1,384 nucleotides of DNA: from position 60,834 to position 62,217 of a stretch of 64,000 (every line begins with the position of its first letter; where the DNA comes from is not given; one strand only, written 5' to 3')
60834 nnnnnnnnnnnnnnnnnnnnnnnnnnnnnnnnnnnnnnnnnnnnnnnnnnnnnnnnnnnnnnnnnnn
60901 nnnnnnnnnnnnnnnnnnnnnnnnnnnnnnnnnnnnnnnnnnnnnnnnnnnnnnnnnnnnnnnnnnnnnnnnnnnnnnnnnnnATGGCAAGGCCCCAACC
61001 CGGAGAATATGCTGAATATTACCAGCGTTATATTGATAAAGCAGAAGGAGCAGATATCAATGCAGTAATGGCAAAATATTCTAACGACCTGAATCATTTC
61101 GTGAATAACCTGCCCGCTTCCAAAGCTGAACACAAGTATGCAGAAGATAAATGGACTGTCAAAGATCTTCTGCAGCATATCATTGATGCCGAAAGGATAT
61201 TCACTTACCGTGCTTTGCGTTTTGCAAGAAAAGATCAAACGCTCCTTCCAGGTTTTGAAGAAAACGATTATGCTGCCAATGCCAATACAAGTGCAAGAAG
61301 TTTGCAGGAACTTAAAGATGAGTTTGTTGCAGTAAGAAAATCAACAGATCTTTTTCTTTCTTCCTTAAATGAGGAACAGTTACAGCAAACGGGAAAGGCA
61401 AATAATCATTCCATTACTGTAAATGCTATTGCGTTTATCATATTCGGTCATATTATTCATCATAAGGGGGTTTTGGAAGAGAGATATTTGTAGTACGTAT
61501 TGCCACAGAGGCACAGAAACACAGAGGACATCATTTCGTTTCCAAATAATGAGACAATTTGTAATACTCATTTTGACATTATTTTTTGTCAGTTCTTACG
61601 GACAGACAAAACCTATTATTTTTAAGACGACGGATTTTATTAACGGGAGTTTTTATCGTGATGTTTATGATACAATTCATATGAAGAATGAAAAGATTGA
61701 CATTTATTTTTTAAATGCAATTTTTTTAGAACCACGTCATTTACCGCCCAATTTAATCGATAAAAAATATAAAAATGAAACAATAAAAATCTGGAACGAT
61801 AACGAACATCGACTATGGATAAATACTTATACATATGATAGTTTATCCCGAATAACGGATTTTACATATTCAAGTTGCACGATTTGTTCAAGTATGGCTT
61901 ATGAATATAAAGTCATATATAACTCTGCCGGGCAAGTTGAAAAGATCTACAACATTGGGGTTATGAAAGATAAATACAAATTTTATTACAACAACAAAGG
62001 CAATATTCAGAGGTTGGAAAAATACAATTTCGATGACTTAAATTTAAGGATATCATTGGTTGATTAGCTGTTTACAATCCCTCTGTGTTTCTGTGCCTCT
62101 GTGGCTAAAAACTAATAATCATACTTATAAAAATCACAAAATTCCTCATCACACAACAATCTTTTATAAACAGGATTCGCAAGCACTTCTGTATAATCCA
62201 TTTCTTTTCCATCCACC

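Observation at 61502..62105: Perfect 26-bp hairpin arms split by a 552-bp AT-rich segment carrying an orphan ORF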

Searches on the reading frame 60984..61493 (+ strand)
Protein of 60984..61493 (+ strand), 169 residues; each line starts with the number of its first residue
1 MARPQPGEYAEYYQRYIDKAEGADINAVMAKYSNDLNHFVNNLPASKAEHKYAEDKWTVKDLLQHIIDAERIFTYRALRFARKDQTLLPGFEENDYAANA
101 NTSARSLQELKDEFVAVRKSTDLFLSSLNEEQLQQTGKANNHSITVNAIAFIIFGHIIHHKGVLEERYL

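Call 11: search_protein_families(library=pfam, proteins=[window:60984-61493:+], max_evalue=0.01)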
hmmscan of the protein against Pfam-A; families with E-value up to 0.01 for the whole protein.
window:60984-61493:+ (169 aa): 4 families
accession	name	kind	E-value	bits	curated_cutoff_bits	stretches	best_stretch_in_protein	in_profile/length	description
PF12867.12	DinB_2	-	2.5e-17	64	24.8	1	35-163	8-127/128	DinB superfamily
PF05163.17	DinB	-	1.9e-09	38.1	23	1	34-162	17-136/165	DinB family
PF04978.18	MST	-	1.9e-06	28.9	27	1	27-162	4-138/149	Mycothiol-S-transferase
PF11716.13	MDMPI_N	-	0.0029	18.7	24.2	1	40-136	12-111/140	Mycothiol maleylpyruvate isomerase N-terminal domain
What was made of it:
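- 60984..61493 (+): Left flank: DinB_2-family gene, the last gene of the S8-peptidase/DinB pair. Pfam DinB_2 E 2.5e-17 (call 11).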

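Call 25: find_encoding_contigs(protein=window:60984-61493:+, flank=8000, max_places=10)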
Protein window:60984-61493:+ (169 aa): 3 contigs read that carry it; 1 place shown.
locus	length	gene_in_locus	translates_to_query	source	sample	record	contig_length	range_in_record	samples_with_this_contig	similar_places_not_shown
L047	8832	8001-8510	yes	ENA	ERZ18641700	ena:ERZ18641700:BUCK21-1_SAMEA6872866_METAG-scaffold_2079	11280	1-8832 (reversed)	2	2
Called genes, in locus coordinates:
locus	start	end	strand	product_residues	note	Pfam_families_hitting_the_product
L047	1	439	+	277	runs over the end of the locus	-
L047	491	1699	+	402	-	PF06580:His_kinase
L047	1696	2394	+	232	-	PF00072:Response_reg, PF04397:LytTR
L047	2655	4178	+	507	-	PF00171:Aldedh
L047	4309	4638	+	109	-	PF02311:AraC_binding (weak), PF07883:Cupin_2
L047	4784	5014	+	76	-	-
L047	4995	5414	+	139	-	PF13470:PIN_3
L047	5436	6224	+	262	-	PF00106:adh_short, PF08659:KR, PF23441:SDR (weak), PF13561:adh_short_C2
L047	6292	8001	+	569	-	PF00082:Peptidase_S8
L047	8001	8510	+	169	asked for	PF04978:MST (weak), PF05163:DinB, PF12867:DinB_2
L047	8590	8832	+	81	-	?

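Call 55: find_related_loci(query=window:60984-61493:+, collection=metagenome_contigs, flank=3000)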
Query window:60984-61493:+ (169 aa) in metagenome_contigs; peptide patterns used: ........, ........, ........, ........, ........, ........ (x = any residue, [..] = any of these).
600 stretches matched a pattern (row limit reached: there are more); 537 encode a relative of the query (tblastn E <= 1e-3); the best 80 are kept; 80 distinct loci.
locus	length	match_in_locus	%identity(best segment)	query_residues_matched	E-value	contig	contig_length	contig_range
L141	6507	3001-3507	69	1-169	6e-78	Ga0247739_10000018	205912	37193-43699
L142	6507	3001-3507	67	1-169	1e-76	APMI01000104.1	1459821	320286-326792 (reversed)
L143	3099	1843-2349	61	1-169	4e-69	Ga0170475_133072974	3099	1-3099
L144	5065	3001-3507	59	1-169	6e-67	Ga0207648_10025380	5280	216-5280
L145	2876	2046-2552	60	1-169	5e-67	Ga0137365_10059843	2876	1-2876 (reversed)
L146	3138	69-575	58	1-169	3e-66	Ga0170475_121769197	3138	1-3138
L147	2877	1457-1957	58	3-169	7e-65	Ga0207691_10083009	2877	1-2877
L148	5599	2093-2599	56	1-169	2e-63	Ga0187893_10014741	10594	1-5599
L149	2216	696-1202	56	1-169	2e-63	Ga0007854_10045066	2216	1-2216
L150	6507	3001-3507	54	1-169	3e-62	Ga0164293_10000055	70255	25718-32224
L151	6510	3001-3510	56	1-169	4e-62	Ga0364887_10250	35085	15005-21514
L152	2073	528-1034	54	1-169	2e-63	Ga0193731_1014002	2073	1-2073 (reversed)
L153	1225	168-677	59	1-169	6e-66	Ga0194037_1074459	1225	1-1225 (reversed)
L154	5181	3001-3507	54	1-169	9e-62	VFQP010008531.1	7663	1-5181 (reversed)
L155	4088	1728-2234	56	1-169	5e-61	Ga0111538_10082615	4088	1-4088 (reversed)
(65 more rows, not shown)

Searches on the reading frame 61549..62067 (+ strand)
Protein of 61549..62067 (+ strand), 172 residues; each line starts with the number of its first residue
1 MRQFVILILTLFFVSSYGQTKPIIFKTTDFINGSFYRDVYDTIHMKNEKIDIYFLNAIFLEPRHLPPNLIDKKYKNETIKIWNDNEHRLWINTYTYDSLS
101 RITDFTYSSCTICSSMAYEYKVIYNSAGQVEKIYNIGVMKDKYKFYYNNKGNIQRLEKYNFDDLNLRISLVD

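Call 11: search_protein_families(library=pfam, proteins=[window:61549-62067:+], max_evalue=0.01)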
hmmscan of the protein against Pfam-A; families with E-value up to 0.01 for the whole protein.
window:61549-62067:+ (172 aa): 0 families

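Call 12: find_encoding_contigs(protein=window:61549-62067:+, flank=6000, max_places=10)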
Protein window:61549-62067:+ (172 aa): no gene with exactly this product is on record in the collection.

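Call 14: find_homologous_proteins(query=window:61549-62067:+, max_evalue=0.01)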
Query window:61549-62067:+ (172 aa): 1 proteins with E <= 0.01 among 37 candidates.
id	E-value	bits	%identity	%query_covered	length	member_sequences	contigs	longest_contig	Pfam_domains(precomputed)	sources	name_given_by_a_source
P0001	2.2e-110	384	100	100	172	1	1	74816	-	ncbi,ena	-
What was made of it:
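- Tried and rejected: The word-index search found only the query itself (call 14), which would have supported 'orphan'.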

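Call 16: find_encoding_contigs(protein=P0001, flank=10000)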
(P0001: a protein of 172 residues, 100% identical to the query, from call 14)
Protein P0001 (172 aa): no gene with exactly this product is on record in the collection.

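Call 30: search_protein_representatives(protein=window:61549-62067:+)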
Query: 172 residues. Proteins with E-value up to 0.001 (for the whole library): 119; up to 1e-10: 77; up to 1e-30: 5. The best 119 are listed.
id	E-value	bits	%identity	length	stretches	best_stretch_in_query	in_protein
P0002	2.7e-36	141.3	47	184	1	2-172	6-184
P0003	1.9e-32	128.7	46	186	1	4-161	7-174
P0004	1.3e-31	126.0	45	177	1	5-171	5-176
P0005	1.5e-31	125.8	48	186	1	1-169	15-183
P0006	4.7e-31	124.2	43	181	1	1-170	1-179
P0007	1.9e-29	119.0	42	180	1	9-170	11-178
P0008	2.3e-29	118.7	44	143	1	4-134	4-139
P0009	3.4e-29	118.1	40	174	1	6-171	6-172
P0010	5.7e-29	117.4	43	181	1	8-168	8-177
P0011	1.6e-28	116.0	41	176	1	7-159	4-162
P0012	2.4e-28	115.4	38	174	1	4-170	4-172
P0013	2.0e-27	112.4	43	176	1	1-168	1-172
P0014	3.4e-26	108.4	41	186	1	1-170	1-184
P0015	4.5e-26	108.0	41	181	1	2-170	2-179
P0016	1.1e-25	106.7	38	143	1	31-168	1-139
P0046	5.5e-16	75.2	31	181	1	9-171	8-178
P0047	7.0e-16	74.8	28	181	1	6-171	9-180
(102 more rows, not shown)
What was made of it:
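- ORF172's best relative is 48% identical (calls 14, 30).
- Tried and rejected: The exhaustive HMMER scan overturned this (call 30).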

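Call 32: find_homologous_proteins(query=A1, max_evalue=0.00001)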
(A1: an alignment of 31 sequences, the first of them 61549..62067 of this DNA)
Query A1 (31 sequences) (172 aa, profile of the alignment): 7 proteins with E <= 0.00001 among 976 candidates.
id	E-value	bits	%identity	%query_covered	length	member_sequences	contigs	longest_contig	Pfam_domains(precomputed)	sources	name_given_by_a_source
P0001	9.0e-60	219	100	100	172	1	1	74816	-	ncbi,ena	-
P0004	4.7e-56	207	45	88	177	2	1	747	-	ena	-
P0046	1.0e-48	183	30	98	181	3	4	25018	-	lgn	-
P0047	4.6e-48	181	27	99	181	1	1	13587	-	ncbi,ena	-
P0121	1.8e-47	179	37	99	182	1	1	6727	-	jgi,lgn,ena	-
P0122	5.4e-45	171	39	72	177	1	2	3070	-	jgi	jgi:hypothetical protein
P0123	7.6e-45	171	39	72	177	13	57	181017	PF25023.2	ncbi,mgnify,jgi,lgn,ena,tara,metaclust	mgnify:CR=1 FL=1|tara:strand:+ start:59 stop:592 length:534 start_codon:yes stop_codon:yes gene_type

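Call 33: find_encoding_contigs(protein=P0123, flank=3000, max_places=8)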
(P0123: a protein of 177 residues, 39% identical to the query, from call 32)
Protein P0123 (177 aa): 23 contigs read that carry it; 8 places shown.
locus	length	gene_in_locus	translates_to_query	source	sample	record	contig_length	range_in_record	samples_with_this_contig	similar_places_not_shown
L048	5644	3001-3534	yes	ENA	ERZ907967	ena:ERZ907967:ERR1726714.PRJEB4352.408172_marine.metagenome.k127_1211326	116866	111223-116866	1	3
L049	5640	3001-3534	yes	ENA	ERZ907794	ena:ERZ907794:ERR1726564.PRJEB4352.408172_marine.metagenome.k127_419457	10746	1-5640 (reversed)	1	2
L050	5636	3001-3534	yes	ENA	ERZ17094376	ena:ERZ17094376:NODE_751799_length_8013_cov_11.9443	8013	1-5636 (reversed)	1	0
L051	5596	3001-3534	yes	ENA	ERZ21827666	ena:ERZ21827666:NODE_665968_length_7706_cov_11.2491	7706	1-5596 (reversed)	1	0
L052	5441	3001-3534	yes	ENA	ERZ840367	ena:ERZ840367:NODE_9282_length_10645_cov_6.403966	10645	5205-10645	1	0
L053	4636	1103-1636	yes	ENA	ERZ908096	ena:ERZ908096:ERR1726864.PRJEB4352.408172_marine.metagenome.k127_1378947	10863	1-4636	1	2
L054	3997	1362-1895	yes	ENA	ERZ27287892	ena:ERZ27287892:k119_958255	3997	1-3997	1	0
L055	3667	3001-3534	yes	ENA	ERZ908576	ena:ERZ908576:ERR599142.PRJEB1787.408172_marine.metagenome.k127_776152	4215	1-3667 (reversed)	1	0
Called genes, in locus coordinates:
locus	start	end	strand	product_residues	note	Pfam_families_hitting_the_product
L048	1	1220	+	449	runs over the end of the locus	PF01943:Polysacc_synt, PF01554:MatE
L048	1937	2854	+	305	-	PF18899:DUF5655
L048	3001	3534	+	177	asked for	PF25023:TEN_YD-shell (weak)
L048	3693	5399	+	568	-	PF10592:AIPR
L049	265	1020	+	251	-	PF00882:Zn_dep_PLPC, PF13803:DUF4184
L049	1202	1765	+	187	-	-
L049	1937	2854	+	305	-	PF18899:DUF5655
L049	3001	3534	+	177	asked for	PF25023:TEN_YD-shell (weak)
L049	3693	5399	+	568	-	PF10592:AIPR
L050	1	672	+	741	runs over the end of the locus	PF00403:HMA, PF00122:E1-E2_ATPase, PF00702:Hydrolase, PF08282:Hydrolase_3 (faint)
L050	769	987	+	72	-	PF00403:HMA (weak)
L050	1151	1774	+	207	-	-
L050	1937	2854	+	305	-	PF18899:DUF5655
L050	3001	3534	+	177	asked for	PF25023:TEN_YD-shell (weak)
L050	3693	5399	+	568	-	PF10592:AIPR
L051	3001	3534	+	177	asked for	PF25023:TEN_YD-shell (weak)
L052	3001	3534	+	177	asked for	PF25023:TEN_YD-shell (weak)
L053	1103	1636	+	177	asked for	PF25023:TEN_YD-shell (weak)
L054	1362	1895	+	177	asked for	PF25023:TEN_YD-shell (weak)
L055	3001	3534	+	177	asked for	PF25023:TEN_YD-shell (weak)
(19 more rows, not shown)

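Call 34: find_encoding_contigs(protein=P0046, flank=3000, max_places=4)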
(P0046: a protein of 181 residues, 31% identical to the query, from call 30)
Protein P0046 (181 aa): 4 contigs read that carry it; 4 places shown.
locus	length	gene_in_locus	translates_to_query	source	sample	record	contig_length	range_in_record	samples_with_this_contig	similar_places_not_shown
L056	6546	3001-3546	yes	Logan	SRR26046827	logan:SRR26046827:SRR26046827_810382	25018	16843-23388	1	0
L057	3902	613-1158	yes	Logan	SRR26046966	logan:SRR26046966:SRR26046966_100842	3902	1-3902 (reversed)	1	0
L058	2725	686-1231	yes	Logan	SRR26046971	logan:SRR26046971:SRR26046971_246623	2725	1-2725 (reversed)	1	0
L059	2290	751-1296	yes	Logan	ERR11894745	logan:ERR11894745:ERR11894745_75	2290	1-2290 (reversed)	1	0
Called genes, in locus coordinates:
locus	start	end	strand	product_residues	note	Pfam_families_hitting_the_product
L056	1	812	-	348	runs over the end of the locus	PF08240:ADH_N, PF00107:ADH_zinc_N, PF13602:ADH_zinc_N_2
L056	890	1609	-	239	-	-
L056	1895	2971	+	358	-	PF03054:tRNA_Me_trans, PF20259:tRNA_Me_trans_M, PF20258:tRNA_Me_trans_C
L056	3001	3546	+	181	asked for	-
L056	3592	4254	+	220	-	-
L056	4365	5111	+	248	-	-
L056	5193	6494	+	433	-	PF00817:IMS, PF11799:IMS_C, PF13438:DUF4113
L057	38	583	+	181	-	PF20259:tRNA_Me_trans_M, PF20258:tRNA_Me_trans_C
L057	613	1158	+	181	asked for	-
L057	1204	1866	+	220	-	-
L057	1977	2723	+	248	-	-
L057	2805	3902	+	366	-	?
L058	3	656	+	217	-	?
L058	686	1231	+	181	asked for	-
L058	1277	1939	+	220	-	-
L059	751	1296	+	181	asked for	-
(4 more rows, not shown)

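Call 35: find_encoding_contigs(protein=P0047, flank=3000, max_places=4)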
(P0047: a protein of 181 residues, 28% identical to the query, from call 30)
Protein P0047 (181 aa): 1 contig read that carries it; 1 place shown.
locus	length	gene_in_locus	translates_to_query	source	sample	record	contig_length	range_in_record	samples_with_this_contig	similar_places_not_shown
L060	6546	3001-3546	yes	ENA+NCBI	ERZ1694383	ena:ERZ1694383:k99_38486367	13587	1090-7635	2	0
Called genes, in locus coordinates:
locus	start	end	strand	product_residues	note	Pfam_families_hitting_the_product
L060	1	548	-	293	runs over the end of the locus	PF02541:Ppx-GppA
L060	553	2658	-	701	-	PF13089:PP_kinase_N, PF02503:PP_kinase, PF17941:PP_kinase_C_1, PF13091:PLDc_2, PF13090:PP_kinase_C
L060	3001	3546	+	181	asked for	-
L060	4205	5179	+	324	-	-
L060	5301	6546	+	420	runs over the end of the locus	-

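Call 70: predict_structure(alignment_id=A1)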
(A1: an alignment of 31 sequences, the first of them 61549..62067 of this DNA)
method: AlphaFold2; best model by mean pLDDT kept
length: 172 residues; sequences in the alignment: 31
mean_pLDDT: 93.2   pTM: 0.83
mean pLDDT of the five models: 93.2, 91.9, 91.4, 90.5, 89.8
residues with pLDDT >= 90: 136; 70-90: 31; 50-70: 5; < 50: 0
segments of 3 or more residues with pLDDT < 50: none
pLDDT, mean of each block of 10 residues (from residue 1): 88 72 96 97 91 97 96 98 84 98 94 88 98 94 98 98 97 87
secondary structure, 60 per line:
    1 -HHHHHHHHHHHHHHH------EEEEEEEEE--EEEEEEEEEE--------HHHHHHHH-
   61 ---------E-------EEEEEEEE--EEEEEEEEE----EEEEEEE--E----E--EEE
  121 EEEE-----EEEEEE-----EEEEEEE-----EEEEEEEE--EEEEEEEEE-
elements in order: H2-16 E23-31 E34-43 H52-59 E78-85 E88-96 E101-107 E118-124 E130-135 E141-147 E153-160 E163-171

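Call 72: fold_search(model_id=the predicted structure, library=pdb)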
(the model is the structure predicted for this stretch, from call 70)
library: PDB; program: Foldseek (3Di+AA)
matches with E <= 10: 562; with E <= 0.001: 0
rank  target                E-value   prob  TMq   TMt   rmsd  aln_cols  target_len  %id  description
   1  8uy4_A                5.6e-03  1.00  0.33  0.05   6.1        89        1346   16  Acinetobacter baumannii Tse15 Rhs effector (released 2024-10-09)
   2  8uxt                  2.5e-02  1.00  0.33  0.05   8.8        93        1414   15  Acinetobacter baumannii Tse15 Rhs effector, toxin cleavage mutant (D1369N, D1391N) (released 2024-10-09)
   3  9ifo_A                3.9e-02  1.00  0.35  0.05   3.8        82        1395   15  Structure of Teneurin-Like Protein (TLP) (released 2026-03-11)
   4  4igl_B                4.5e-02  0.96  0.26  0.09   6.7       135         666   13  Structure of the RHS-repeat containing BC component of the secreted ABC toxin complex from Yersinia entomophaga (released 2013-08-07)
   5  8qja_C                5.0e-02  1.00  0.37  0.07   6.3        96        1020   12  T6SS-linked Rhs repeat protein - Advenella mimigardefordensis VgrG-Rhs core (released 2024-09-25)
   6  1iwm_A                5.6e-02  0.66  0.28  0.27  14.9       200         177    6  Crystal Structure of the Outer Membrane Lipoprotein Receptor, LolB (released 2003-07-15)
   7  7q97_A                5.9e-02  0.75  0.22  0.05   9.2       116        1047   13  Structure of the bacterial type VI secretion system effector RhsA. (released 2021-12-22)
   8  6vhh_A                6.9e-02  0.99  0.33  0.04   6.8        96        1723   22  Human Teneurin-2 and human Latrophilin-3 binary complex (released 2020-06-03)
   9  2fkg                  6.9e-02  0.72  0.23  0.15   6.1       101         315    7  The Crystal Structure of Engineered OspA (released 2006-11-21)
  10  6kk9_C                8.5e-02  0.54  0.27  0.26  18.7       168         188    8  A Crystal structure of OspA mutant (released 2020-07-29)
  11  8xwg                  8.5e-02  0.51  0.21  0.14  12.5       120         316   11  OspA variants for thioflavin-T binding (released 2024-11-27)
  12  8qja_B                8.9e-02  0.99  0.37  0.07   7.2        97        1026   13  T6SS-linked Rhs repeat protein - Advenella mimigardefordensis VgrG-Rhs core (released 2024-09-25)
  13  8qjd_B                8.9e-02  0.90  0.27  0.06  10.2       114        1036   13  T6SS-linked Rhs repeat protein - Salmonella bongori Rhs-core domain (released 2024-09-25)
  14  3cka_A                8.9e-02  0.47  0.25  0.16  17.4       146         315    8  The crystal structure of OspA mutant (released 2009-03-17)
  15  6fb3_A                9.4e-02  0.99  0.33  0.04   6.8        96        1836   22  Teneurin 2 Partial Extracellular Domain (released 2018-03-28)
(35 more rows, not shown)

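Call 75: find_encoding_contigs(protein=P0002, flank=2500, max_places=4)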
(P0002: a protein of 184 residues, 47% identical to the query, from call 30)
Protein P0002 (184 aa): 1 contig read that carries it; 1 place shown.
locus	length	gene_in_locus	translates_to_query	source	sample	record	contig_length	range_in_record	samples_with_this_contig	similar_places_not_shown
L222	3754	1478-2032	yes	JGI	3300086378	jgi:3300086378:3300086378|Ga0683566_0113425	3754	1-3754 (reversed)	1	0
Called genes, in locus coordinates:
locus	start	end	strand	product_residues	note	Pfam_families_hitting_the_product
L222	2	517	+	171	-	?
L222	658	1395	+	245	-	PF14559:TPR_19 (faint), PF12895:ANAPC3 (faint), PF13181:TPR_8 (faint)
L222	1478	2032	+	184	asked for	-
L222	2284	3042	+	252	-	PF13392:HNH_3 (weak)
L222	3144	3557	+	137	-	PF14248:DUF4345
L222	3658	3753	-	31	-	?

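Call 76: find_encoding_contigs(protein=P0121, flank=2500, max_places=4)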
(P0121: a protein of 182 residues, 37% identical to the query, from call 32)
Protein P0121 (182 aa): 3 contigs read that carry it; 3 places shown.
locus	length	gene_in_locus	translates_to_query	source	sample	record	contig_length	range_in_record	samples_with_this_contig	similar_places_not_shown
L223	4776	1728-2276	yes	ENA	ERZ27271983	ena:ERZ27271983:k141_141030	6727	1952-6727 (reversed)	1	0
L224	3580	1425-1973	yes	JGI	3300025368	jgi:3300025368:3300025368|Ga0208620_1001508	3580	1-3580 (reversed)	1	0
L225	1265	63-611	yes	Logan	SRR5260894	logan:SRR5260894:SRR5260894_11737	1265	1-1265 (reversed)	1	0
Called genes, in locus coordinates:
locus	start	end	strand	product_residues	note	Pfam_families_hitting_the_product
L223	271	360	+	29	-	-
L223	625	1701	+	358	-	PF03054:tRNA_Me_trans, PF20259:tRNA_Me_trans_M, PF20258:tRNA_Me_trans_C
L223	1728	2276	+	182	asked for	-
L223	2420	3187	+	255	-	-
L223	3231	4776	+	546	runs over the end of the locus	PF00082:Peptidase_S8, PF18962:Por_Secre_tail (weak)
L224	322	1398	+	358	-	PF03054:tRNA_Me_trans, PF20259:tRNA_Me_trans_M, PF20258:tRNA_Me_trans_C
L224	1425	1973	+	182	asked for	-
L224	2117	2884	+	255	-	-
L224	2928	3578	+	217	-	?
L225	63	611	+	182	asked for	-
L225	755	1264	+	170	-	?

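Call 86: search_dna_similar(query=window:61549-62067:+, collection=phages, mode=protein, max_evalue=0.001, max_rows=10)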
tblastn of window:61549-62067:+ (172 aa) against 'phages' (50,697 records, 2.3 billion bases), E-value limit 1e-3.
No match.

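Call 87: search_dna_similar(query=window:61549-62067:+, collection=plasmids, mode=protein, max_evalue=0.001, max_rows=10)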
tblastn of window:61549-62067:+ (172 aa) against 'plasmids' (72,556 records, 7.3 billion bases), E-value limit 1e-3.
No match.
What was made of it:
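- Tried and rejected: ORF172 has no homolog in the phage or plasmid collections (calls 86, 87).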

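Call 97: search_protein_families(library=phrogs, proteins=[window:61549-62067:+], max_evalue=0.01)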
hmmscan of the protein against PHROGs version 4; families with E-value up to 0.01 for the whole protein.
window:61549-62067:+ (172 aa): 0 families
